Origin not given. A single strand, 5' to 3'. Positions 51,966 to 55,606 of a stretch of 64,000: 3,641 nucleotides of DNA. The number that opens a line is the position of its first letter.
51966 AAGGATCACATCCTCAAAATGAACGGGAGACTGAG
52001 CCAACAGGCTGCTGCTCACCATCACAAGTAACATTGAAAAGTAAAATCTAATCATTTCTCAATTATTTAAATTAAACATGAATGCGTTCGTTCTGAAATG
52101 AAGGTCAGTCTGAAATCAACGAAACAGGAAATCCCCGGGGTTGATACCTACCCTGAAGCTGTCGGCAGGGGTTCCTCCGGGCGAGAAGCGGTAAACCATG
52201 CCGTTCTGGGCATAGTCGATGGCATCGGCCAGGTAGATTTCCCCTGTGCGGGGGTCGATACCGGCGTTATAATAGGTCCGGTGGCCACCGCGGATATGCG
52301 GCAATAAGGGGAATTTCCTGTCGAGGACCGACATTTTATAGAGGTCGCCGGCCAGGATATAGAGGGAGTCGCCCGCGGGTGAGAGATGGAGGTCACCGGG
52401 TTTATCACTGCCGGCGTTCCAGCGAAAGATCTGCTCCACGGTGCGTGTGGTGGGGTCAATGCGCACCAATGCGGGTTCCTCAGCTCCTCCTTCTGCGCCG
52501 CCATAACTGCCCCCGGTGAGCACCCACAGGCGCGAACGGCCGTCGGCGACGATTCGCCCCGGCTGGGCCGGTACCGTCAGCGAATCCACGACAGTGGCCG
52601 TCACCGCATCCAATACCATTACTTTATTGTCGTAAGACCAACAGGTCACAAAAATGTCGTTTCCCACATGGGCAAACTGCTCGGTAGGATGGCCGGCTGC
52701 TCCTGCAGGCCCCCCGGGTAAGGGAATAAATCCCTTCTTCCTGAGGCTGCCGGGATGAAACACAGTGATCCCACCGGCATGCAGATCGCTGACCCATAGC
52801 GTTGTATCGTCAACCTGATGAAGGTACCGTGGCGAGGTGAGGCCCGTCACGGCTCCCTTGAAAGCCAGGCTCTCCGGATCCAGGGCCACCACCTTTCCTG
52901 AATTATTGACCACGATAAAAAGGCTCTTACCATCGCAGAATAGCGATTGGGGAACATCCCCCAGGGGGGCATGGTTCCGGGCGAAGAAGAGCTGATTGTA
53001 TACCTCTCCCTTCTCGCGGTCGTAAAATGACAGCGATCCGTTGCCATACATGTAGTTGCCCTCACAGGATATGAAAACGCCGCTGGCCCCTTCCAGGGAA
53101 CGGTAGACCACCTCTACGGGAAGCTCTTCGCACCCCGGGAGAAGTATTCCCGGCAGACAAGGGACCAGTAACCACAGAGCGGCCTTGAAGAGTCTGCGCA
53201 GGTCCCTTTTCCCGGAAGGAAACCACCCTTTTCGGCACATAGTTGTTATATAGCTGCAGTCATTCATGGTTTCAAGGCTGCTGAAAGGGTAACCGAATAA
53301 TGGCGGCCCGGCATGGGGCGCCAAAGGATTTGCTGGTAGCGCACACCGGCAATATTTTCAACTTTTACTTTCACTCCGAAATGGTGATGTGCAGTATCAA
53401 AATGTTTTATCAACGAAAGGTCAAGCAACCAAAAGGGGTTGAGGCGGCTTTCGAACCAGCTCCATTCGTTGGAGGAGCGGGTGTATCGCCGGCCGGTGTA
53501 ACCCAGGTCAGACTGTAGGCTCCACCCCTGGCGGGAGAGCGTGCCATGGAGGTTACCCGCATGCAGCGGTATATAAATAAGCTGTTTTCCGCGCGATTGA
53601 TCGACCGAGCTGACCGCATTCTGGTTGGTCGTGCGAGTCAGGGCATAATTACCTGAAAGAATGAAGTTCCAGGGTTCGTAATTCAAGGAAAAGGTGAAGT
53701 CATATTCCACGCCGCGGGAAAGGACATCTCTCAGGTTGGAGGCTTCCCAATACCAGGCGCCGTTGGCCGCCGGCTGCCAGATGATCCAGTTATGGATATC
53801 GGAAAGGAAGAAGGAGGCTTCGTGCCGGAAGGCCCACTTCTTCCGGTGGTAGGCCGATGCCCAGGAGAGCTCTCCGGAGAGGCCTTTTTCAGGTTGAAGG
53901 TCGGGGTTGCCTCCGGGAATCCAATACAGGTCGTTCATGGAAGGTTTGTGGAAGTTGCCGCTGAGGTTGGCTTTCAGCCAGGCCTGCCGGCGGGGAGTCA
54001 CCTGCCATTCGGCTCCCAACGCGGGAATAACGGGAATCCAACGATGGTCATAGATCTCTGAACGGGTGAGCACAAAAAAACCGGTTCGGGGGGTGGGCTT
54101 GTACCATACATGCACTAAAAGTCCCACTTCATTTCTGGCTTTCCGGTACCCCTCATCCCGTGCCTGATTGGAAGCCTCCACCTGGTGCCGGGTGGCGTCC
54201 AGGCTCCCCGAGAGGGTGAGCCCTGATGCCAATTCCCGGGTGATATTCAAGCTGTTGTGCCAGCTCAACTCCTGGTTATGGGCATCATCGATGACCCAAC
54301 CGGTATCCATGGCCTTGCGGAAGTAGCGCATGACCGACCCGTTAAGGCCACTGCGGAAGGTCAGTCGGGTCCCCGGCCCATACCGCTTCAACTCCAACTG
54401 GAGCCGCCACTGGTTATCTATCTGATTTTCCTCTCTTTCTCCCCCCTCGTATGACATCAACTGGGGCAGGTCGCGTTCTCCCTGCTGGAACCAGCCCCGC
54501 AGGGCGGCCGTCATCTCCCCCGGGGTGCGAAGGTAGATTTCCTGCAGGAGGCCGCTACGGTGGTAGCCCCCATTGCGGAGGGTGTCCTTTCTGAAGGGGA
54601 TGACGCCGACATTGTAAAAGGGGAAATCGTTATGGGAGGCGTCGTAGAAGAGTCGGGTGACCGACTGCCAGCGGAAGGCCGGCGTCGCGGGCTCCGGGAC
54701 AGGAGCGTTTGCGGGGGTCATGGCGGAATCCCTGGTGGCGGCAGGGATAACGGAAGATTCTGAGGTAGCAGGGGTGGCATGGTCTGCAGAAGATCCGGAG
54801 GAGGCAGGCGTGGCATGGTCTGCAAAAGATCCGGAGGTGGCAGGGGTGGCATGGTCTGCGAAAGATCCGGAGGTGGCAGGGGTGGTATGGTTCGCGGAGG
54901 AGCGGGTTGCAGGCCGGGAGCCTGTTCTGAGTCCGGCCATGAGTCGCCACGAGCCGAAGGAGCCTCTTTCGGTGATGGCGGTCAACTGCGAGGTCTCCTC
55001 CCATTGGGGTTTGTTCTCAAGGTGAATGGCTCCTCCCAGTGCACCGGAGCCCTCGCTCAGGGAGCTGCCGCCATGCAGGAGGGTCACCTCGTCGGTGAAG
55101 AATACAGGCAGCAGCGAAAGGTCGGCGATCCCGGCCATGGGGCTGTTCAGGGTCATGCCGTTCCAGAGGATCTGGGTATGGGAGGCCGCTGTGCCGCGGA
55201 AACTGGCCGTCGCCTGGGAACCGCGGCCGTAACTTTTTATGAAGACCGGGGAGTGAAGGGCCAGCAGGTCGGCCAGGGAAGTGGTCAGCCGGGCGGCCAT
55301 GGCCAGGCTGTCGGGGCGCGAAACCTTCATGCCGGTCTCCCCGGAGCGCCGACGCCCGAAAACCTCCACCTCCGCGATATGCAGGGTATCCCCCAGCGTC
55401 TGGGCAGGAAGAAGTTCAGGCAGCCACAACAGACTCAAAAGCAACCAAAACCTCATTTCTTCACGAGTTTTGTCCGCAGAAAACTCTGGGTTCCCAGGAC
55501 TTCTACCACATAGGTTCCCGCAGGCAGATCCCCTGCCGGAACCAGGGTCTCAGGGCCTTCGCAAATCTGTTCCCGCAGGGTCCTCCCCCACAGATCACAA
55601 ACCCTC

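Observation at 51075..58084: Cobalamin-riboswitch-controlled outer-membrane locus whose accessory proteins are T9SS cargo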

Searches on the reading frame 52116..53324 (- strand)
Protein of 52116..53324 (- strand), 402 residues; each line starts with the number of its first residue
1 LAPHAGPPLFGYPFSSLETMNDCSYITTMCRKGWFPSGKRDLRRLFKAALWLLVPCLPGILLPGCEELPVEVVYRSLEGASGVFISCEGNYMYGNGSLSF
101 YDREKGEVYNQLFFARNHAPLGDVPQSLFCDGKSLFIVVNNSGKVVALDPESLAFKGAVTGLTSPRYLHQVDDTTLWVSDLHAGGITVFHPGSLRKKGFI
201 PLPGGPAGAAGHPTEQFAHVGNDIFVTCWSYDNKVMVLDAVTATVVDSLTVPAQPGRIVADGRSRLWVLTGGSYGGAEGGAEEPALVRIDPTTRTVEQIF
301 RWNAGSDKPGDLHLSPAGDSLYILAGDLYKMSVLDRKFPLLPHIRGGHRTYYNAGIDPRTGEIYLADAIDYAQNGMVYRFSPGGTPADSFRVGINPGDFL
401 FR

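Call 5: search_protein_families(library=pfam, proteins=[window:52116-53324:-], max_evalue=0.01)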
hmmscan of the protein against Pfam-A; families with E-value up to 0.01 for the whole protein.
window:52116-53324:- (402 aa): 2 families
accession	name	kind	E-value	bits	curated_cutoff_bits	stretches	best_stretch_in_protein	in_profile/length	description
PF16819.11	DUF5074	-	4.7e-16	59.2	27.2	1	82-370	2-313/353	Domain of unknown function (DUF5074)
PF21959.2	DUF6923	-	0.0024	18.2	27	0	216-299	93-167/234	Repeat of unknown function (DUF6923)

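Call 6: search_protein_families(library=ncbifam, proteins=[window:52116-53324:-], max_evalue=0.01)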
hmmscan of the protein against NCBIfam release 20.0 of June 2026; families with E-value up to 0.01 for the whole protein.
window:52116-53324:- (402 aa): 2 families
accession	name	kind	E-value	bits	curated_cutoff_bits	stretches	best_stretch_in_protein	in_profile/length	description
TIGR02276.1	beta_rpt_yvtn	repeat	0.0001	22.2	27.85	0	222-259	4-40/42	beta-propeller repeat protein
TIGR03866.1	PQQ_ABC_repeats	subfamily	0.00033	19.8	287.3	0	221-264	52-94/310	PQQ-dependent catabolism-associated beta-propeller protein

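Call 11: search_solved_structures(query=window:52116-53324:-, max_evalue=1, show_alignments=1)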
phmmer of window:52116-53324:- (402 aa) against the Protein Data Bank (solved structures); distinct sequences matched with E-value up to 1: 16.
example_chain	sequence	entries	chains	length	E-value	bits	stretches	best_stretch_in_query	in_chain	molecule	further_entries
8p97_B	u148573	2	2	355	6.6e-76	259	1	64-401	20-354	Putative surface layer protein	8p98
8okv_B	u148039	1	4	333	1.4e-75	258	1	81-401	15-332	Putative surface layer protein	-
8puj_A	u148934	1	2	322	1.6e-75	257.7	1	81-401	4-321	YncE family protein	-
8bmx_D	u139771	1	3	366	2.9e-73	250.3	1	78-401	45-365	YncE family protein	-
8bmy_A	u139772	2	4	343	4.1e-73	249.8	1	79-401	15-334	Putative surface layer protein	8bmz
8bn0_A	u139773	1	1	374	4.4e-73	249.7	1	79-401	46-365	Putative surface layer protein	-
8baz_A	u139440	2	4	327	8.4e-73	248.8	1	80-401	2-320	Surface layer protein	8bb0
8bai_A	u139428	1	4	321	1e-72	248.5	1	80-401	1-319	Surface layer protein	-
3dsm_A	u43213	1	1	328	1.1e-72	248.4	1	80-401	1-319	uncharacterized protein BACUNI_02894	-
8ptf_A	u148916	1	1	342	9.1e-07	31.2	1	79-401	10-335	YncE family protein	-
8ptd_A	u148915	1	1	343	9.3e-07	31.2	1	79-401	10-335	YncE family protein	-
8blw_B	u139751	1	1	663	3.4e-06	29.3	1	79-149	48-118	YncE family protein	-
9s6c_A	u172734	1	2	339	7.5e-05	24.9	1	82-158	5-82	Quinoprotein amine dehydrogenase-like protein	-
9s6c_C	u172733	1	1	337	9.9e-05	24.5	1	82-158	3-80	Quinoprotein amine dehydrogenase-like protein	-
3bws_A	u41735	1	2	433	0.19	13.7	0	208-328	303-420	protein Lp49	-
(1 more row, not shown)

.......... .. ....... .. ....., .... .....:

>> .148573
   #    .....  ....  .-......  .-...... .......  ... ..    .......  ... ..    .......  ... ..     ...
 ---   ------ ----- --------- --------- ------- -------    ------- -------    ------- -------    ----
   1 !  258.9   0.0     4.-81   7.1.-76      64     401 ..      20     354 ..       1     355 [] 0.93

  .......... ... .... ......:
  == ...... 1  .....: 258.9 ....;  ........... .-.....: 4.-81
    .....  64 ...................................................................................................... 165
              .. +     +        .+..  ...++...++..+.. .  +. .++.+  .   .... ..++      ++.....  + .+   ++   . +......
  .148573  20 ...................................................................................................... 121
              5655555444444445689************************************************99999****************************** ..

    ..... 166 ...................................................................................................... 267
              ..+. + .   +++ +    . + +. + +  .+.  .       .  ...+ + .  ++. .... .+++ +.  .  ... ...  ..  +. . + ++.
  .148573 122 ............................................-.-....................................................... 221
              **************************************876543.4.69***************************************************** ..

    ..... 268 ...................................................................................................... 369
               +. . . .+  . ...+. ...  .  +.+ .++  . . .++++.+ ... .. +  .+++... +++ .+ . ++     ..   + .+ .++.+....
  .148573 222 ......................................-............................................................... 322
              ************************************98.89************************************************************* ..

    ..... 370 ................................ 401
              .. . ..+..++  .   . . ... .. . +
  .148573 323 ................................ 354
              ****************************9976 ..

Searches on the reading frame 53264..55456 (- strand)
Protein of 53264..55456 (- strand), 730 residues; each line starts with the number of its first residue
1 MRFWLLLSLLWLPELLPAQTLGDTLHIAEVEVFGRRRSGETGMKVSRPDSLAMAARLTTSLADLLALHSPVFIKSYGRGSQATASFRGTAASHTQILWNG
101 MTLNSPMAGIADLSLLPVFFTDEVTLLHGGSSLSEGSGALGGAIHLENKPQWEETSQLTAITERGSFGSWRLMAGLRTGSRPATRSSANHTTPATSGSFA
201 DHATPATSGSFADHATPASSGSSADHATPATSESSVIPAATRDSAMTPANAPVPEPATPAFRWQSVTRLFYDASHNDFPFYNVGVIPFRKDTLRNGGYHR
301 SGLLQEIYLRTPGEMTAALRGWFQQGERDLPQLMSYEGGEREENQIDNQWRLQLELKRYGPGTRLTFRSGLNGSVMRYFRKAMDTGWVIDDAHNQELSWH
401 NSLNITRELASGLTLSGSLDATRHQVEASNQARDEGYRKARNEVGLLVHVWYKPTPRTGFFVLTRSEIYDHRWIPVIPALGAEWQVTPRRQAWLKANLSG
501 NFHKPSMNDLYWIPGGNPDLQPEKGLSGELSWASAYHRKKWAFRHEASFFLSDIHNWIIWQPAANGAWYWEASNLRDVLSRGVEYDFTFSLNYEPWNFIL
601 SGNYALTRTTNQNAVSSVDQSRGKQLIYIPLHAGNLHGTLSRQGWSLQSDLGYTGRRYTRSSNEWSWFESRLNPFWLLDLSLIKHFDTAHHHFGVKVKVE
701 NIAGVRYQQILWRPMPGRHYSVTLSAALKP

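Call 5: search_protein_families(library=pfam, proteins=[window:53264-55456:-], max_evalue=0.01)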
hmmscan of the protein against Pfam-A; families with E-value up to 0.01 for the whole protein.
window:53264-55456:- (730 aa): 2 families
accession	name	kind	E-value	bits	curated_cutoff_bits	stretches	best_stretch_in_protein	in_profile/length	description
PF07715.20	Plug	-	1.1e-12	48.8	23.9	1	52-143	16-107/107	TonB-dependent Receptor Plug Domain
PF14905.12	OMP_b-brl_3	-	1.3e-06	28.2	27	1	508-686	201-359/408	Outer membrane protein beta-barrel family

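Call 6: search_protein_families(library=ncbifam, proteins=[window:53264-55456:-], max_evalue=0.01)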
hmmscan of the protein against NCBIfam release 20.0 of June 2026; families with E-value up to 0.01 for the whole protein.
window:53264-55456:- (730 aa): 7 families
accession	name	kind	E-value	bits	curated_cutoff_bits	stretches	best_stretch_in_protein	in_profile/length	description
TIGR01779.1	TonB-B12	equivalog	1.5e-23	83.2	599.7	2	494-725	403-611/614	TonB-dependent vitamin B12 receptor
NF007926.1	PRK10641.1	equivalog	1.5e-15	56.8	836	2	71-153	74-158/617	TonB-dependent vitamin B12 receptor BtuB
TIGR01785.1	TonB-hemin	subfamily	3e-12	45.8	316.85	2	502-725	438-674/677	TonB-dependent heme/hemoglobin receptor family protein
TIGR01786.1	TonB-hemlactrns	subfamily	3.3e-09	35.7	323.75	2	36-147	16-132/719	TonB-dependent hemoglobin/transferrin/lactoferrin family receptor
NF038079.1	TonB_sider_MxcH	equivalog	6.4e-08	31.1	925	1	53-180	143-269/792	TonB-dependent siderophore myxochelin receptor MxcH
NF049946.1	TonB_dep_CU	exception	4.7e-07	28.5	700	1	477-726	448-680/683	TonB-dependent receptor, CU motif-type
NF049947.1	TonB_dep_PCPU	exception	0.00037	18.8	800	1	669-726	626-683/685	TonB-dependent receptor, PCPU motif-type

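Call 13: search_solved_structures(query=window:53264-55456:-, max_evalue=0.001)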
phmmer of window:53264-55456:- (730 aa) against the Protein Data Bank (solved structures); distinct sequences matched with E-value up to 0.001: 10.
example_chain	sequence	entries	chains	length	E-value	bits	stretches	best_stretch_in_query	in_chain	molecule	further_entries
8p98_A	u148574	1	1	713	3.7e-80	273.5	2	281-722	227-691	Vitamin B12 transporter BtuB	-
8p97_A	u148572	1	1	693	4.1e-80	273.4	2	281-722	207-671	TonB-dependent receptor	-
8bmx_C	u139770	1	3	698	1.8e-77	264.7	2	262-724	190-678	Putative TonB-linked outer membrane receptor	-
8blw_A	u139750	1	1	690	2.2e-13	52.8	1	502-725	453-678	Vitamin B12 transporter BtuB1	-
1nqf_A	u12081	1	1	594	2.3e-08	36.2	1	58-148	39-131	Vitamin B12 receptor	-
3rgm_A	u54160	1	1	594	6.4e-08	34.7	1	58-148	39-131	Vitamin B12 transporter BtuB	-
2gsk_A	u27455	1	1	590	8.5e-08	34.3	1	58-148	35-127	Vitamin B12 transporter btuB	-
1nqe_A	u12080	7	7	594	9.3e-08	34.2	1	58-148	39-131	Vitamin B12 receptor | Vitamin B12 transporter btuB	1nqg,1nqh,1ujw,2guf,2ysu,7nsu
3m8b_A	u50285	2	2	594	9.5e-08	34.2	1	58-148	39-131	Vitamin B12 transporter btuB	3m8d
3rgn_A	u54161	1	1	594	9.9e-08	34.1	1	58-148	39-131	Vitamin B12 transporter BtuB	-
